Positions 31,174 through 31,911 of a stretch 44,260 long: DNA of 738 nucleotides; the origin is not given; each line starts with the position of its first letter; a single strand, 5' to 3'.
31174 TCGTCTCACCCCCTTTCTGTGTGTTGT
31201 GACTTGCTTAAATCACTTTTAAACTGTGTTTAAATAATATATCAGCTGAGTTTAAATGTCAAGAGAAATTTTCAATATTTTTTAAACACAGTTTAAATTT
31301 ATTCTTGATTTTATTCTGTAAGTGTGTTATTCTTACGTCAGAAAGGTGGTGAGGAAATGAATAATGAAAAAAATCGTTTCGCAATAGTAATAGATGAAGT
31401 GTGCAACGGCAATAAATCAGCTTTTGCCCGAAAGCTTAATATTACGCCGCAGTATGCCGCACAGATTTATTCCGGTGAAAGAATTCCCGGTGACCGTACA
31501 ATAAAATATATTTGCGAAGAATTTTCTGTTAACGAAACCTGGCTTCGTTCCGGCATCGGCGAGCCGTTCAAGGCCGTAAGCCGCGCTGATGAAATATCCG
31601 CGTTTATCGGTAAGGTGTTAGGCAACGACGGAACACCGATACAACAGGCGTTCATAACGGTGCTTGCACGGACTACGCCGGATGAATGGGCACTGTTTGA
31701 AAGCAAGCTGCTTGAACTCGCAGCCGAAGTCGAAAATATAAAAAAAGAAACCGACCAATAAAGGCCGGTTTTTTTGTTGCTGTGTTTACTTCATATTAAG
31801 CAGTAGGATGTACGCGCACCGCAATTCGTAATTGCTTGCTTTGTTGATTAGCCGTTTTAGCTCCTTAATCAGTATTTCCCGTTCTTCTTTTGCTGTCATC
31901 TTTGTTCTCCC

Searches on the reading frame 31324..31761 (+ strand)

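Call 41: search_protein_families(library=pfam, max_evalue=0.001, proteins=[window:31324-31761:+])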
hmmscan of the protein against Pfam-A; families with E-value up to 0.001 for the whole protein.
window:31324-31761:+ (145 aa): 1 family
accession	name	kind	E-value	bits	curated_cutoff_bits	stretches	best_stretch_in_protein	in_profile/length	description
PF01381.28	HTH_3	-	0.00021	21.7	23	1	32-74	13-55/55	Helix-turn-helix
